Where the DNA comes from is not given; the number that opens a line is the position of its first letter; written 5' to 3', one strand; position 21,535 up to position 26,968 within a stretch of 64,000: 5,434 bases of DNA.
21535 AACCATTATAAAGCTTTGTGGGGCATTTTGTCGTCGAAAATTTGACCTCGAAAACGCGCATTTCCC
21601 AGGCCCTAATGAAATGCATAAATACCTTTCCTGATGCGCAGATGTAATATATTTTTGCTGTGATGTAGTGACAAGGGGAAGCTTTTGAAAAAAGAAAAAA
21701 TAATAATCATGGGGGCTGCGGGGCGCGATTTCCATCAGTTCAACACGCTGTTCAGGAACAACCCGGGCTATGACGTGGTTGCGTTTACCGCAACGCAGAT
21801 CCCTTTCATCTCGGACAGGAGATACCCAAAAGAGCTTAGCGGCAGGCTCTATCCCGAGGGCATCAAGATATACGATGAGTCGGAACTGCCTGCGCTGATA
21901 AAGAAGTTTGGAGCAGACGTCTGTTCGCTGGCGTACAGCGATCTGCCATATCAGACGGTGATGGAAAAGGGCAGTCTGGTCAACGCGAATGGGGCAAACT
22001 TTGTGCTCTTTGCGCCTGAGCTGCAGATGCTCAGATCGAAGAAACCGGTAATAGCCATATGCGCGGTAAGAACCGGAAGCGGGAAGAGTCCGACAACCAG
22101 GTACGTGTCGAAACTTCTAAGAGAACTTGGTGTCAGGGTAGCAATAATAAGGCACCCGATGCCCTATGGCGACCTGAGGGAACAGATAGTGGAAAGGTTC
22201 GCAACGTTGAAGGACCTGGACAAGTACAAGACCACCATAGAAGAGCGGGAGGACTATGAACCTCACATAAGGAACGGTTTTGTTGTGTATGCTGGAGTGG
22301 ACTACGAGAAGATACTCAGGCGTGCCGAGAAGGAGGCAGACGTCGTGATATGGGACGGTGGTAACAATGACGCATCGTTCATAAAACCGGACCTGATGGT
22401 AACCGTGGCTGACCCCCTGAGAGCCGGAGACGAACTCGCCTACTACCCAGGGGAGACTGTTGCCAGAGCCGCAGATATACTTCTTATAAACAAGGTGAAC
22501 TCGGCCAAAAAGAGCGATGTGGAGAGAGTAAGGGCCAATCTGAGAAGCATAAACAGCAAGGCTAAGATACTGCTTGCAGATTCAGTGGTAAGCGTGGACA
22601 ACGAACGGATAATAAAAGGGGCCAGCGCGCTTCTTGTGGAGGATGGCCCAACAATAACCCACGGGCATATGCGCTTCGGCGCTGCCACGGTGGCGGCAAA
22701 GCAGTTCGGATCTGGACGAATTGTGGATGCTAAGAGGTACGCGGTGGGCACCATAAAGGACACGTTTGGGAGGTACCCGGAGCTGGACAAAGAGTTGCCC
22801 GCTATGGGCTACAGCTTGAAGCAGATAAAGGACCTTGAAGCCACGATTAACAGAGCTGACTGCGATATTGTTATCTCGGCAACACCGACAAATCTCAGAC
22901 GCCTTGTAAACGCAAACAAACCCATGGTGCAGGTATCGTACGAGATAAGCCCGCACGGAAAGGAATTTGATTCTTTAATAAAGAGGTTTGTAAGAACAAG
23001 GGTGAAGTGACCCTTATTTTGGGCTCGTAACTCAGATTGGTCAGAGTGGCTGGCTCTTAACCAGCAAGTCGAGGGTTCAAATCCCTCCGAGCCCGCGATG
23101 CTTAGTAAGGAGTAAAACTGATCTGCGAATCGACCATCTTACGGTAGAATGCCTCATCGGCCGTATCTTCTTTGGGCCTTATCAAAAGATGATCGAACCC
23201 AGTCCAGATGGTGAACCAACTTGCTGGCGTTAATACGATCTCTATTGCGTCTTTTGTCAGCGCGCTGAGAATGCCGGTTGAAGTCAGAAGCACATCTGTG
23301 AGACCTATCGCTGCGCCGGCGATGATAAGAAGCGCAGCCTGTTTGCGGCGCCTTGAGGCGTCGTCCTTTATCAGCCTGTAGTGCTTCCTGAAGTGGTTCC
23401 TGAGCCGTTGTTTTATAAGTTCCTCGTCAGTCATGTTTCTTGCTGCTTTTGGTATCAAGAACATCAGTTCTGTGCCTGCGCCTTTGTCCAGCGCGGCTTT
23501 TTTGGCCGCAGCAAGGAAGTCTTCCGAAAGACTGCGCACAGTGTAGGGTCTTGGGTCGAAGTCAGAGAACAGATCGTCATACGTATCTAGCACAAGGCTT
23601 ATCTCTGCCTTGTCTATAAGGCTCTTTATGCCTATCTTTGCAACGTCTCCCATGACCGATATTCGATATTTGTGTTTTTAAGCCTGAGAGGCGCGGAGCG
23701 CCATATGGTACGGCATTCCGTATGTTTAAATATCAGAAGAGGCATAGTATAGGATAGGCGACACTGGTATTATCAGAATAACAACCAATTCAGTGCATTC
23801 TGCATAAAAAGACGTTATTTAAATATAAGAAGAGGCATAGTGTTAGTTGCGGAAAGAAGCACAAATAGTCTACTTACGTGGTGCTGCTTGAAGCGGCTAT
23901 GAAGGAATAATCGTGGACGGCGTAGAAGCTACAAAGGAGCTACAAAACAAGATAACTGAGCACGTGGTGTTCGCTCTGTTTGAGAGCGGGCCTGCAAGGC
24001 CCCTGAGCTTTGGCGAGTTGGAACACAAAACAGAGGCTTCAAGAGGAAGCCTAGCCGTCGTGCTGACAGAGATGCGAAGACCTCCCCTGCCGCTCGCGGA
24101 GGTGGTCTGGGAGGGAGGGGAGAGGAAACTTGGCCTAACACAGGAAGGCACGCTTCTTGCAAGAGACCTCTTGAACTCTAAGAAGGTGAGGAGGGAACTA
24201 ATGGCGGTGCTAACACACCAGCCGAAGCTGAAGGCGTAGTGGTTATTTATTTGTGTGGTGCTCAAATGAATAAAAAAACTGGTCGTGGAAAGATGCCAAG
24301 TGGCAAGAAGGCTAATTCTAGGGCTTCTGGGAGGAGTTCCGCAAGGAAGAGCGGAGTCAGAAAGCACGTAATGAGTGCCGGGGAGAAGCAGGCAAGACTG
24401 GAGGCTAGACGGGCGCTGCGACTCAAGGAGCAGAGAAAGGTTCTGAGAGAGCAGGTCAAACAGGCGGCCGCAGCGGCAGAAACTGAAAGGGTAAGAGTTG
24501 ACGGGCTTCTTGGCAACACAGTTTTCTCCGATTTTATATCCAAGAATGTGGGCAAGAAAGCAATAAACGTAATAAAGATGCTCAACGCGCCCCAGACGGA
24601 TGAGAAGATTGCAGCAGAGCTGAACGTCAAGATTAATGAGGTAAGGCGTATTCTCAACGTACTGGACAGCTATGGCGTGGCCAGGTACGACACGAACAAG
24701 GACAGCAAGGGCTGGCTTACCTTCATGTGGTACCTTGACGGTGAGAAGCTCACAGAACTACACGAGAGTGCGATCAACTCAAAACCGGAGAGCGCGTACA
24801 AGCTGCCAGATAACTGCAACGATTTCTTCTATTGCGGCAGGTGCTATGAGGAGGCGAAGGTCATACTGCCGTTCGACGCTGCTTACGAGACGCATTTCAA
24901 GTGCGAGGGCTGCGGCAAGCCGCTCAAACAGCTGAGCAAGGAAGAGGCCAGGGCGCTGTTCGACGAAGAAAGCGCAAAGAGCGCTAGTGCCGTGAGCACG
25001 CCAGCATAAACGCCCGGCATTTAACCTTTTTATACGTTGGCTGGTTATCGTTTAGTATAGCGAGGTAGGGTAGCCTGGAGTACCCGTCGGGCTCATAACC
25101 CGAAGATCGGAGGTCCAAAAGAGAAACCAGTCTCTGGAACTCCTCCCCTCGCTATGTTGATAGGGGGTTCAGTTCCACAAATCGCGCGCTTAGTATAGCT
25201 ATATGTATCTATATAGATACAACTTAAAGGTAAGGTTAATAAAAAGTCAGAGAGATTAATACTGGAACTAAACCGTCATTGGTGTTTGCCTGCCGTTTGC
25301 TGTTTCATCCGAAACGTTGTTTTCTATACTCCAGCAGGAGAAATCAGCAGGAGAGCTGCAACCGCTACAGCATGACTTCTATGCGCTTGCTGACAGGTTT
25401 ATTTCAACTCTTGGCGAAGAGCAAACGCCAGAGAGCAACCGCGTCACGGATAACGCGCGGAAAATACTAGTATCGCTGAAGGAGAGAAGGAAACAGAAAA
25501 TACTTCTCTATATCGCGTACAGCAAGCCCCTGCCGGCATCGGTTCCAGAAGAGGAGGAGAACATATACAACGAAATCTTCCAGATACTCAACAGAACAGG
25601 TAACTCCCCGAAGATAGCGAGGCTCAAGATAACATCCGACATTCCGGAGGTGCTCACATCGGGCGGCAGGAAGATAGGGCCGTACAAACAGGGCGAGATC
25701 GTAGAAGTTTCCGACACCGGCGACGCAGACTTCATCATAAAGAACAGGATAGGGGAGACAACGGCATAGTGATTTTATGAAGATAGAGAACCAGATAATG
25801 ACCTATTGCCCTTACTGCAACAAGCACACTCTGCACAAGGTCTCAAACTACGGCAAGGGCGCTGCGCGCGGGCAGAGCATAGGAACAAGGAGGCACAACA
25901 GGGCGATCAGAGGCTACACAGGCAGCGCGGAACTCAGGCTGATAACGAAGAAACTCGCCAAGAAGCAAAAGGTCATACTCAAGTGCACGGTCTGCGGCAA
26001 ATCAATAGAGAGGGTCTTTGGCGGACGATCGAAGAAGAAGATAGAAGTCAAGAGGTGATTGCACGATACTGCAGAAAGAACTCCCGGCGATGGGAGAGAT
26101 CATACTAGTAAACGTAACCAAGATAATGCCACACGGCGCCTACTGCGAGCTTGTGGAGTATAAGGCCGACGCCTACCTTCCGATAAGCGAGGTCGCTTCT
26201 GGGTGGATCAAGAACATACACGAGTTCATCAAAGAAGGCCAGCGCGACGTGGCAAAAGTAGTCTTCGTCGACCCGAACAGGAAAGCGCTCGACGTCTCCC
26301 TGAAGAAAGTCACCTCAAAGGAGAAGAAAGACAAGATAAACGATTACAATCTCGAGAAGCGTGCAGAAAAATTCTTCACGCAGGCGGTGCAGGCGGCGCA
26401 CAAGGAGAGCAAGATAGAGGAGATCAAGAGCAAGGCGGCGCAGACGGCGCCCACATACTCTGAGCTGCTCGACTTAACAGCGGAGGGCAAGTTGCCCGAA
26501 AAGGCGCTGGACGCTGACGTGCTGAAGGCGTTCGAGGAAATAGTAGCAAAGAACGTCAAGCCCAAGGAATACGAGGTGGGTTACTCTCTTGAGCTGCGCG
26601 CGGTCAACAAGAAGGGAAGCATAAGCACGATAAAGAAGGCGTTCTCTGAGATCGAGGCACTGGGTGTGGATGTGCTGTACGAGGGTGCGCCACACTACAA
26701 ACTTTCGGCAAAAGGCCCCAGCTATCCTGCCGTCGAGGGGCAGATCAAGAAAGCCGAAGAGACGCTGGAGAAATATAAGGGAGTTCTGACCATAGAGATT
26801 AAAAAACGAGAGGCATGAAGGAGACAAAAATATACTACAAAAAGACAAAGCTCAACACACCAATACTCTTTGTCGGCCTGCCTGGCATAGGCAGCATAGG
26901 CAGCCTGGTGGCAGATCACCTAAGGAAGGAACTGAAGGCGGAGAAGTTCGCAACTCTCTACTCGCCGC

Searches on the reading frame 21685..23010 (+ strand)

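Call 52: search_protein_families(library=pfam, proteins=[window:21685-23010:+])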
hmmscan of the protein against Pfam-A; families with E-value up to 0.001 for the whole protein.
window:21685-23010:+ (441 aa): 1 family
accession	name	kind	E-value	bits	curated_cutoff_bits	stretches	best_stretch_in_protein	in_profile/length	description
PF02492.25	cobW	-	0.0002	21.4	20.7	1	231-296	111-179/180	CobW/HypB/UreG, nucleotide-binding domain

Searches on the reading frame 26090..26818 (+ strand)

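Call 52: search_protein_families(library=pfam, proteins=[window:26090-26818:+])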
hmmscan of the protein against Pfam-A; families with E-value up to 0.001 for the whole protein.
window:26090-26818:+ (242 aa): 2 families
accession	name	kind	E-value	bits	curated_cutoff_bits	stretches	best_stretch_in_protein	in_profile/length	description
PF00575.29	S1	-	1.4e-08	35.4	22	1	2-72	5-74/74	S1 RNA binding domain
PF07541.17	EIF_2_alpha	-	6.5e-08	33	22.8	1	135-212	31-114/114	Eukaryotic translation initiation factor 2 alpha subunit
